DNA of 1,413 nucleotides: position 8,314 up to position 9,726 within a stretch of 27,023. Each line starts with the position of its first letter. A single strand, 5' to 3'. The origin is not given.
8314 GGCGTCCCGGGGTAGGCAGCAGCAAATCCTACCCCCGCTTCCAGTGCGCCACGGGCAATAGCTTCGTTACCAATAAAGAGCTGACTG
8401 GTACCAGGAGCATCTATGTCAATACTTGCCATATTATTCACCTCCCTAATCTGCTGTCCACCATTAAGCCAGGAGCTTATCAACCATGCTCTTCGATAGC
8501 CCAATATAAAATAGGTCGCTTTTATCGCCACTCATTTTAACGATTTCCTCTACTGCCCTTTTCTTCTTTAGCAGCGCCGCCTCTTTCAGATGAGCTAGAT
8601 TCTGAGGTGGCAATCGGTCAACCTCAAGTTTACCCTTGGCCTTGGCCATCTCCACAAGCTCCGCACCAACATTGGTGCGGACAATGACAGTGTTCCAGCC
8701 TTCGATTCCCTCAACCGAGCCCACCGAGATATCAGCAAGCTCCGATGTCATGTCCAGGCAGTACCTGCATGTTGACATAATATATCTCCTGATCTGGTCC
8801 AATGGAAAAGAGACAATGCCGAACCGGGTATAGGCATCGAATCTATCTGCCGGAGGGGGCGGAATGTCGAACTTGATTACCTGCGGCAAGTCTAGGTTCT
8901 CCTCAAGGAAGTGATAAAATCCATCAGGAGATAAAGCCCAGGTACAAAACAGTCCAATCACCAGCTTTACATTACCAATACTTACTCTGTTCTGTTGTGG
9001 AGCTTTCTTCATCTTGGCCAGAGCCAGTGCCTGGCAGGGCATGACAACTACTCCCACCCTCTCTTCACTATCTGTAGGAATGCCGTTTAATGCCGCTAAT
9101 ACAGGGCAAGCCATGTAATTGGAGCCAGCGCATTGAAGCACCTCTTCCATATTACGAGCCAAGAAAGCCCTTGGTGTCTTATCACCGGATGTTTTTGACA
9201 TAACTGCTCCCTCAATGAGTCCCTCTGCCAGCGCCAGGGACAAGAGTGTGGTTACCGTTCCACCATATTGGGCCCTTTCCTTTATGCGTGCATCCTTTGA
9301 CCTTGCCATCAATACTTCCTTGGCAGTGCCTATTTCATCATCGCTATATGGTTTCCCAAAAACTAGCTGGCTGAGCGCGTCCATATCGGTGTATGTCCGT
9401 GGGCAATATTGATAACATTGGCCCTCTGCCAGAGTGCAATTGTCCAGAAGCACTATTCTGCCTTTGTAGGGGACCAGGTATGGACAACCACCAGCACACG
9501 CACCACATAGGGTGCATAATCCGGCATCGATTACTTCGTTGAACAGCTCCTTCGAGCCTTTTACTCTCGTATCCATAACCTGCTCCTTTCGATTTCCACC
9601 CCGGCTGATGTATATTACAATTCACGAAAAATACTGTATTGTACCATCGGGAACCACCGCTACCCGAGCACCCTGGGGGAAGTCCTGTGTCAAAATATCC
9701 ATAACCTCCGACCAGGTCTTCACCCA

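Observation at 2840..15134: Ten-gene operon linking a BCR-like enzyme, NPN-type racemase, FpoF-like flavoprotein, IorAB and a Lut dehydrogenase: candidate undescribed aromatic 2-hydroxyacid dearomatisation pathway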

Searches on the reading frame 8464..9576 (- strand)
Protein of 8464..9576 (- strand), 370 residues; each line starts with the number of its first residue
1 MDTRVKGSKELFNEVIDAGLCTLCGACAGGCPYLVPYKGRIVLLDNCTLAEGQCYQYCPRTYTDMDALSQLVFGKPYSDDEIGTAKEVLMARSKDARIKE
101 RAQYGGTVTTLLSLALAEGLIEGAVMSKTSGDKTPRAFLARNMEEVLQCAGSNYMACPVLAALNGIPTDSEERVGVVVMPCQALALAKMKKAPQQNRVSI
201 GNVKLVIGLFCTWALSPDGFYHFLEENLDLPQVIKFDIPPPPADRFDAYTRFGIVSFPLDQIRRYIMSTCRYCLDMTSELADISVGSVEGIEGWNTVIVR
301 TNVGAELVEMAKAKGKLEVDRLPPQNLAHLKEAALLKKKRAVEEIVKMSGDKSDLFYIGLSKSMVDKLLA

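Call 4: search_protein_families(library=pfam, proteins=[window:8464-9576:-], max_evalue=0.001)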
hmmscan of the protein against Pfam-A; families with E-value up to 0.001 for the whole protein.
window:8464-9576:- (370 aa): 3 families
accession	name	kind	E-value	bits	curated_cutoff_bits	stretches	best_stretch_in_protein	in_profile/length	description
PF04432.18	FrhB_FdhB_C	-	3.8e-35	121.4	23.3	1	172-322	2-147/150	Coenzyme F420 hydrogenase/dehydrogenase, beta subunit C terminus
PF04422.18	FrhB_FdhB_N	-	5.2e-19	68.6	22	1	89-163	2-77/78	Coenzyme F420 hydrogenase/dehydrogenase, beta subunit N-term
PF00037.32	Fer4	-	0.00078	19.6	21.1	1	15-33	2-20/24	4Fe-4S binding domain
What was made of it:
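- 8464..9576 (-): g6 (M3). FrhB/FpoF-like flavo-iron-sulfur protein: an N-terminal 2x[4Fe-4S] ferredoxin domain followed by an F420-reductase-type domain. Candidate third subunit of the IOR. Pfam FrhB_FdhB_N, FrhB_FdhB_C and Fer4 (call 4).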

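Call 5: search_protein_families(library=ncbifam, proteins=[window:8464-9576:-], max_evalue=0.001)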
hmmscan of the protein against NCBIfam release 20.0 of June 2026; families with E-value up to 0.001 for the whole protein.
window:8464-9576:- (370 aa): 5 families
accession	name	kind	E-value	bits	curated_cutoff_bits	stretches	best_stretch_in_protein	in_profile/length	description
NF006807.0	PRK09325.1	subfamily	3e-56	190.5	269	1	80-345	2-271/283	coenzyme F420-reducing hydrogenase subunit beta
TIGR03289.1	frhB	equivalog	3.7e-47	160.7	331.5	1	82-345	1-268/275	coenzyme F420 hydrogenase subunit beta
NF006808.0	PRK09326.1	equivalog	1.4e-34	119.5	444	1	13-343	6-324/341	F420H2 dehydrogenase subunit F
NF040616.1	F420_dehyd_FpoF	exception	1.6e-34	119.4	475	1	13-344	5-324/337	F420H2 dehydrogenase subunit FpoF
TIGR03294.1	FrhG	equivalog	1.4e-05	25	245.5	1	10-63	165-220/228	coenzyme F420 hydrogenase subunit gamma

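Call 20: search_solved_structures(query=window:8464-9576:-, max_evalue=0.001, show_alignments=1)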
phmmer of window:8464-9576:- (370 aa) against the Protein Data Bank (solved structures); distinct sequences matched with E-value up to 0.001: 15.
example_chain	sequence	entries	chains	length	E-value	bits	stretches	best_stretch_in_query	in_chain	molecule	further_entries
8riu_B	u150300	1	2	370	4.4e-55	190.8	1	10-353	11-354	Coenzyme F420 hydrogenase/dehydrogenase, beta subunit C terminus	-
3zfs_C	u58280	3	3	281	3.8e-38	135.1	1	82-345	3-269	F420-REDUCING HYDROGENASE, SUBUNIT BETA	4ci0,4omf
8rja_E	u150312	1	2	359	4.8e-36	128.2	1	6-350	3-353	Coenzyme F420 hydrogenase/dehydrogenase, beta subunit C terminus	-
9r51_B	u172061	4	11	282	1.8e-35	126.3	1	80-345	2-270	F420-reducing [NiFe]-hydrogenase from Methanothermococcus thermolithotrophicus subunit bet | F420-reducing [NiFe]-hydrogenase from Methanothermococcus thermolit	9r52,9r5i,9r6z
6qii_B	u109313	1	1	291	2.3e-32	116.1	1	82-346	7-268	Coenzyme F420 hydrogenase subunit beta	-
6qgr_B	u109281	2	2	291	3e-32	115.7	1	82-322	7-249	Coenzyme F420 hydrogenase subunit beta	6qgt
7np8_A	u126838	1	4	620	3.7e-28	102.2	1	12-331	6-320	Coenzyme F420-dependent sulfite reductase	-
9tn7_A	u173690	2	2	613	6.7e-28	101.4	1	11-359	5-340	Coenzyme F420 hydrogenase/dehydrogenase beta subunit domain protein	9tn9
7npa_A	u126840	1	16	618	1.5e-22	83.8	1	12-322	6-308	Coenzyme F420-dependent sulfite reductase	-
7bkb_E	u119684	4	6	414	2.9e-11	46.6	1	87-327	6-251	Formate dehydrogenase, beta subunit (F420)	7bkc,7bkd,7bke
8rvu_E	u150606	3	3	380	1.4e-10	44.4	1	88-332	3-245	Formate dehydrogenase, beta subunit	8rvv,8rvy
5dqr_A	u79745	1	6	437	5.2e-08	35.9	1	79-290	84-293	7-hydroxymethyl chlorophyll a reductase, chloroplastic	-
9t1s_M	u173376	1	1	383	1.5e-07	34.4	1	87-326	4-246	formate dehydrogenase (coenzyme F420)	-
6qii_G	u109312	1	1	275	5.7e-05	25.9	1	10-71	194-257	Coenzyme F420 hydrogenase subunit gamma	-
6qgr_G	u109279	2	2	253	0.00025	23.8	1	10-70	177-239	Coenzyme F420 hydrogenase subunit gamma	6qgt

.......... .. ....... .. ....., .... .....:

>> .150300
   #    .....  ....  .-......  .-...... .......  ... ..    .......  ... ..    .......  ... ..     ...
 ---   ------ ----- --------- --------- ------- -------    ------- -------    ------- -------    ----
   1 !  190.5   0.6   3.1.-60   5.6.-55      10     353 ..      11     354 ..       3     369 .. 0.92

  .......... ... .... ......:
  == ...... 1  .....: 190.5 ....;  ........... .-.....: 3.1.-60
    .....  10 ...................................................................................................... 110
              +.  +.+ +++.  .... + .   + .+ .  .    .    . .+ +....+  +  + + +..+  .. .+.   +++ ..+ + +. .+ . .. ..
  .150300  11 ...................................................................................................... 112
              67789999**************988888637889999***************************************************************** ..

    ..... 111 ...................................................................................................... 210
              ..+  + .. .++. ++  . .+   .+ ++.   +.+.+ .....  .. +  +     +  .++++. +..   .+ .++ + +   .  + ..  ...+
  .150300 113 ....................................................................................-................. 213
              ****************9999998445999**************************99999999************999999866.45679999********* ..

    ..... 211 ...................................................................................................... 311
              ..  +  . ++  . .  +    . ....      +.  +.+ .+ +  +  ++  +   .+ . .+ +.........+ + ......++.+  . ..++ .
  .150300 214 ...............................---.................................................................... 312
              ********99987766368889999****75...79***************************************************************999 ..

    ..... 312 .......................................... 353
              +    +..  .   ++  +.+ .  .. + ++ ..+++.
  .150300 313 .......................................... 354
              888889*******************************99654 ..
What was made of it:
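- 8464..9576 (-): Best PDB hit is 8RIU_B, the ACDS zeta subunit, 191 bits over residues 10-353 of a protein that is also 370 aa long (call 20).
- On FrhB/FpoF-type F420 oxidoreductase subunits: Full-length match to 8RIU_B (call 20).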

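Call 27: find_homologous_proteins(query=window:8464-9576:-, max_evalue=1e-20)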
Query window:8464-9576:- (370 aa): 2367 proteins with E <= 1e-20 among 7944 candidates; the best 120 are listed.
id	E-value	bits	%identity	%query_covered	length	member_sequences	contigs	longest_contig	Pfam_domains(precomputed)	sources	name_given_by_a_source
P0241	9.2e-247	836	100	100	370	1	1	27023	PF04432.19,PF04422.19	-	-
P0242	3.4e-220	749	89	100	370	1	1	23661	PF04432.19,PF04422.19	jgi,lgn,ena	jgi:coenzyme F420 hydrogenase subunit beta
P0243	2.1e-208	710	84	100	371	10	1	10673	PF04432.19,PF04422.19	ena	-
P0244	3.1e-208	709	84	100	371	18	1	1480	PF04432.19,PF04422.19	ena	-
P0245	1.4e-204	697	82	100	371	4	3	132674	PF04432.19,PF04422.19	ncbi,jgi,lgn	-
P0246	4.2e-196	670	78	100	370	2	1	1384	PF04432.19,PF04422.19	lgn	-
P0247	1.6e-194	664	77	100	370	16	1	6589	PF04432.19,PF04422.19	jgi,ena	-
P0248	3.3e-192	657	76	100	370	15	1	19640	PF04432.19,PF04422.19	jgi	-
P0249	7.9e-192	655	79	100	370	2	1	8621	PF04432.19,PF04422.19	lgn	-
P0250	1.6e-191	654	77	100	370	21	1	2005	PF04432.19,PF04422.19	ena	-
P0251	2.7e-191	654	79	98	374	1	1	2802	PF04432.19,PF04422.19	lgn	-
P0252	4.8e-191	653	76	100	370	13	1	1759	PF04432.19,PF04422.19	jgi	-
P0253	7.2e-191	652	76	100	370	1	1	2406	PF04432.19,PF04422.19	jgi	jgi:coenzyme F420 hydrogenase subunit beta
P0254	4.4e-190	650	76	100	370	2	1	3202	PF04432.19,PF04422.19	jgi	-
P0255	5.5e-190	649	75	100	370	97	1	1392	PF04432.19,PF04422.19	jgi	jgi:coenzyme F420 hydrogenase subunit beta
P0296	3.4e-173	594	69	100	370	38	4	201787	PF04432.19,PF04422.19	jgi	jgi:coenzyme F420 hydrogenase subunit beta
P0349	4.6e-165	567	67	100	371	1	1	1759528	PF04432.19,PF04422.19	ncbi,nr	ncbi:MAG: Coenzyme F420 hydrogenase/dehydrogenase, beta subunit C-terminal domain [Chloroflexota bac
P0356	1.7e-164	566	66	100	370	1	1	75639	PF04432.19,PF04422.19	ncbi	-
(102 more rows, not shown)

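Call 28: find_encoding_contigs(protein=P0349, flank=10000, max_places=1)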
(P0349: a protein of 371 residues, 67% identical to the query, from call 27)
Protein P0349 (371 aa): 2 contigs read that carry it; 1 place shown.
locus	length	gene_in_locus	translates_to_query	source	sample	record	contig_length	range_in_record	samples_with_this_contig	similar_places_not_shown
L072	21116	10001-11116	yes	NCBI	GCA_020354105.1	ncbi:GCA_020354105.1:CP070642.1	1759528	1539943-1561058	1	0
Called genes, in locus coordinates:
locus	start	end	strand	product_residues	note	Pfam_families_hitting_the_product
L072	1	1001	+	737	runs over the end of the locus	PF04563:RNA_pol_Rpb2_1, PF04561:RNA_pol_Rpb2_2, PF04565:RNA_pol_Rpb2_3, PF10385:RNA_pol_Rpb2_45, PF00562:RNA_pol_Rpb2_6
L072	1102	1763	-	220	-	PF01656:CbiA, PF02374:ArsA_ATPase (weak), PF10609:ParA (faint), PF13614:AAA_31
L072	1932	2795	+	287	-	PF03807:F420_oxidored, PF02153:PDH_N, PF20463:PDH_C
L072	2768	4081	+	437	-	PF00275:EPSP_synthase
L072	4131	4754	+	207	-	PF00625:Guanylate_kin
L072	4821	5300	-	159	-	PF02130:YbeY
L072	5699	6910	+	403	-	PF02515:CoA_transf_3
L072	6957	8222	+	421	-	PF00919:UPF0004, PF04055:Radical_SAM, PF01938:TRAM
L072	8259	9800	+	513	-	PF00890:FAD_binding_2, PF01266:DAO, PF07992:Pyr_redox_2 (faint), PF02910:Succ_DH_flav_C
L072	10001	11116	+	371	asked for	PF04422:FrhB_FdhB_N, PF04432:FrhB_FdhB_C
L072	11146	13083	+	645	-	PF01855:POR_N, PF17147:PFOR_II (weak), PF02775:TPP_enzyme_C, PF00037:Fer4 (weak)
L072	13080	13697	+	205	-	PF01558:POR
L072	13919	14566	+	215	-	PF01726:LexA_DNA_bind, PF00717:Peptidase_S24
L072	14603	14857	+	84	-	-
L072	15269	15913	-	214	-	PF00857:Isochorismatase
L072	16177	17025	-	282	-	PF12706:Lactamase_B_2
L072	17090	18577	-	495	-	PF13522:GATase_6, PF13537:GATase_7, PF00733:Asn_synthase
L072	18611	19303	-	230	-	PF02607:B12-binding_2, PF02310:B12-binding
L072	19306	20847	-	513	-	PF06253:MTTB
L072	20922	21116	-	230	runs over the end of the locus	PF02607:B12-binding_2, PF02310:B12-binding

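Call 29: find_encoding_contigs(protein=P0356, flank=10000, max_places=1)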
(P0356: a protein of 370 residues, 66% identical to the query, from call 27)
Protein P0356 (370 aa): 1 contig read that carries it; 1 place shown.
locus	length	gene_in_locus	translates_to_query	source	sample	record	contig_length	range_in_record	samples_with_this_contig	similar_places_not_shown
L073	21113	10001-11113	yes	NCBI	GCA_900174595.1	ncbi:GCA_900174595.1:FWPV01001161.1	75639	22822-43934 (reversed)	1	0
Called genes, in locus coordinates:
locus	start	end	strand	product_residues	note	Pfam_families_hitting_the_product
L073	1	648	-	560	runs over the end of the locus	PF22807:TrAA12 (faint), PF01436:NHL (faint), PF24684:Vgb_lyase (faint), PF13360:PQQ_2 (faint), PF21959:DUF6923 (weak), PF08450:SGL (weak), PF25021:TEN_NHL (faint)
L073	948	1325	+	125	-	PF01042:Ribonuc_L-PSP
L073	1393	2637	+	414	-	PF00291:PALP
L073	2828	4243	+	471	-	PF03972:MmgE_PrpD_N, PF19305:MmgE_PrpD_C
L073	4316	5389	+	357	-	PF00180:Iso_dh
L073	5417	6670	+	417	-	PF00330:Aconitase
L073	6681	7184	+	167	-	PF00694:Aconitase_C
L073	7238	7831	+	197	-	-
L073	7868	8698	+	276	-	PF00037:Fer4 (weak), PF12797:Fer4_2 (faint), PF12837:Fer4_6 (faint), PF12838:Fer4_7 (weak), PF13183:Fer4_8 (faint), PF13187:Fer4_9 (faint), PF13237:Fer4_10 (faint), PF14697:Fer4_21, +1 more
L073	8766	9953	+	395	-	PF09861:Lar_N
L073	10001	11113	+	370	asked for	PF04422:FrhB_FdhB_N, PF04432:FrhB_FdhB_C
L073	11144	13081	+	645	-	PF01855:POR_N, PF17147:PFOR_II, PF02775:TPP_enzyme_C, PF00037:Fer4 (weak)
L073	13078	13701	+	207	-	PF01558:POR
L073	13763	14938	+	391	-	PF02812:ELFV_dehydrog_N, PF00208:ELFV_dehydrog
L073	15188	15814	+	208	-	PF01726:LexA_DNA_bind, PF00717:Peptidase_S24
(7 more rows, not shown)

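Call 30: find_encoding_contigs(protein=P0296, flank=10000, max_places=2)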
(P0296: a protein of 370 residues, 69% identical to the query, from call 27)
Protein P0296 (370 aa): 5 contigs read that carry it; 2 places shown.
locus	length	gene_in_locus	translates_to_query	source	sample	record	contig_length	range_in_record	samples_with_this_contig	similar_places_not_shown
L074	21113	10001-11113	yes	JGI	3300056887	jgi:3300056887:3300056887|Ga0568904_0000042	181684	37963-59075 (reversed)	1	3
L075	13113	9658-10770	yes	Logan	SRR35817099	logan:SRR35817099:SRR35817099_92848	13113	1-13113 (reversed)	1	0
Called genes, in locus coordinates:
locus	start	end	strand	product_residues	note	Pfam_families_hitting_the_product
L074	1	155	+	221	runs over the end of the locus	PF00072:Response_reg, PF00196:GerE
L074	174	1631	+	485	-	PF00989:PAS, PF13188:PAS_8, PF08448:PAS_4, PF13426:PAS_9, PF08447:PAS_3 (faint), PF07730:HisKA_3, PF02518:HATPase_c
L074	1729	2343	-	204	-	-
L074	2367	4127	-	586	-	PF11614:FixG_C (faint)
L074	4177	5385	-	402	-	PF13709:DUF4159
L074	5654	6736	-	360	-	PF03704:BTAD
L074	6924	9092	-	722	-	PF02589:LUD_dom, PF13187:Fer4_9 (faint), PF12838:Fer4_7 (weak), PF13183:Fer4_8, PF13237:Fer4_10 (faint), PF13534:Fer4_17 (weak), PF14691:Fer4_20 (faint), PF02754:CCG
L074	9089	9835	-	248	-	PF02589:LUD_dom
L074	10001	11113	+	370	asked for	PF04422:FrhB_FdhB_N, PF04432:FrhB_FdhB_C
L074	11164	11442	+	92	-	PF08666:SAF (weak)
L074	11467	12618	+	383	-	PF04295:GD_AH_second, PF20629:GD_AH_C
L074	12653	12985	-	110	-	-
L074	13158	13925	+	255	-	PF01026:TatD_DNase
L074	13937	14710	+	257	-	PF00076:RRM_1, PF13489:Methyltransf_23, PF01209:Ubie_methyltran, PF06325:PrmA, PF13847:Methyltransf_31, PF08241:Methyltransf_11, PF08242:Methyltransf_12, PF13649:Methyltransf_25, +3 more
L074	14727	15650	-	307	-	-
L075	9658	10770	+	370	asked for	PF04422:FrhB_FdhB_N, PF04432:FrhB_FdhB_C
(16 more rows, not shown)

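Call 32: find_related_loci(query=A2, collection=metagenome_contigs, flank=10000)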
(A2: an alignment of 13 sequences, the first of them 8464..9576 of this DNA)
Query A2 (370 aa) in metagenome_contigs; peptide patterns used: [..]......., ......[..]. (x = any residue, [..] = any of these).
600 stretches matched a pattern (row limit reached: there are more); 575 encode a relative of the query (tblastn E <= 1e-3); the best 80 are kept; 80 distinct loci.
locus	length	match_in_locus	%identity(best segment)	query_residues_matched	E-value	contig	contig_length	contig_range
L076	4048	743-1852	83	1-370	0e+0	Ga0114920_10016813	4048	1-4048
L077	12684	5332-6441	82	1-370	0e+0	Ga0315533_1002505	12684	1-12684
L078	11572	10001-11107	76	1-369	0e+0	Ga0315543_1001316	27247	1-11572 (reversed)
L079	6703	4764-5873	76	1-370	0e+0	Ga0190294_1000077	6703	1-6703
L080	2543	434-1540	76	1-369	0e+0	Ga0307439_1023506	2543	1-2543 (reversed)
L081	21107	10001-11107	76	1-369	0e+0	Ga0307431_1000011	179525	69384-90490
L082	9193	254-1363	74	1-370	0e+0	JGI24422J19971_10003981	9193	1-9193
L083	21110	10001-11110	74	1-370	0e+0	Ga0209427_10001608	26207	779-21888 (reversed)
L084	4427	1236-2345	74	1-370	0e+0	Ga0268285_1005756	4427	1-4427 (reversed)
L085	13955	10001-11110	74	1-370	0e+0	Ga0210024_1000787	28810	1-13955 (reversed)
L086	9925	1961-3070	74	1-370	0e+0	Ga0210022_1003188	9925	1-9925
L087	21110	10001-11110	74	1-370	0e+0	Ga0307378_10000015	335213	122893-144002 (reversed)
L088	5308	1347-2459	76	1-370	0e+0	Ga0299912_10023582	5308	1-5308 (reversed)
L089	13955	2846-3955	76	1-370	0e+0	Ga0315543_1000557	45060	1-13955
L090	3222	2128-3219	77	1-364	0e+0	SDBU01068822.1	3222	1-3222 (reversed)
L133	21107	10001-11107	63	1-369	2e-163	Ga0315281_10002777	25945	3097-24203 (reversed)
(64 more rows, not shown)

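Call 42: search_protein_families(library=pfam, proteins=[L133:379-1590:-, L133:1587-2156:-, L133:2520-3074:+, L133:3235-4599:+, L133:5329-6693:+, L133:13793-14986:-], max_evalue=0.001)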
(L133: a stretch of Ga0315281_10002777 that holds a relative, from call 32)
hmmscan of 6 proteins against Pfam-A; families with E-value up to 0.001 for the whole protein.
L133:379-1590:- (403 aa): 5 families
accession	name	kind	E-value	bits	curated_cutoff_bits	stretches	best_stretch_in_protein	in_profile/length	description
PF07690.21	MFS_1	-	3.8e-62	210.7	33.4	2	13-246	3-235/347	Major Facilitator Superfamily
PF12832.13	MFS_1_like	-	2.7e-16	60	25.2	2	196-370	196-371/373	MFS_1 like family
PF05977.19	MFS_3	-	3.6e-10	39.3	27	1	39-186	42-195/524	Transmembrane secretion effector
PF00083.30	Sugar_tr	-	6.1e-10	39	22.3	1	42-182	46-193/452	Sugar (and other) transporter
PF01306.25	LacY_symp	-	0.00019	20.8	24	1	224-384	19-184/413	LacY proton/sugar symporter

L133:1587-2156:- (189 aa): 1 family
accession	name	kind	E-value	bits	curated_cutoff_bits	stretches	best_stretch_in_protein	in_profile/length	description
PF20229.3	ChrB_N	-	1.5e-32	113.2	23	1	24-180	1-157/159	Protein ChrB, N-terminal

L133:2520-3074:+ (184 aa): 1 family
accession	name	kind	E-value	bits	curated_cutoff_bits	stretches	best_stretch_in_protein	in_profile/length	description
PF09828.14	ChrB_C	-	1.3e-47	162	25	1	43-177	1-132/132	ChrB, C-terminal domain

L133:3235-4599:+ (454 aa): 1 family
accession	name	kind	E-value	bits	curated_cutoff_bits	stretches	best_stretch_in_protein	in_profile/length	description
PF06050.19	HGD-D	-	9.8e-43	147.5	28.4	1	71-422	17-327/342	2-hydroxyglutaryl-CoA dehydratase, D-component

L133:5329-6693:+ (454 aa): 4 families
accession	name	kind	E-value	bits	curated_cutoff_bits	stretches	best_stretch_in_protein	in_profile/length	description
PF07992.20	Pyr_redox_2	-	2.9e-58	198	26.1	1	4-320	1-290/291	Pyridine nucleotide-disulphide oxidoreductase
PF02852.28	Pyr_redox_dim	-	1.9e-25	89.6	25.3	1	342-443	2-104/110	Pyridine nucleotide-disulphide oxidoreductase, dimerisation domain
PF00070.33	Pyr_redox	-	3.3e-15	56.8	22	1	170-243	2-78/82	Pyridine nucleotide-disulphide oxidoreductase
PF13738.12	Pyr_redox_3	-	6.4e-10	39.2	30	1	7-305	1-305/305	Pyridine nucleotide-disulphide oxidoreductase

L133:13793-14986:- (397 aa): 1 family
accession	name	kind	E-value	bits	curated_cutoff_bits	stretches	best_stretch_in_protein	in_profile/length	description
PF02515.22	CoA_transf_3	-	7e-132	440.4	23.3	1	5-373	1-366/366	CoA-transferase family III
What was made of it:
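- A family III CoA-transferase lies near FrhB-IorAB in L072 and L133 (calls 28, 42).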
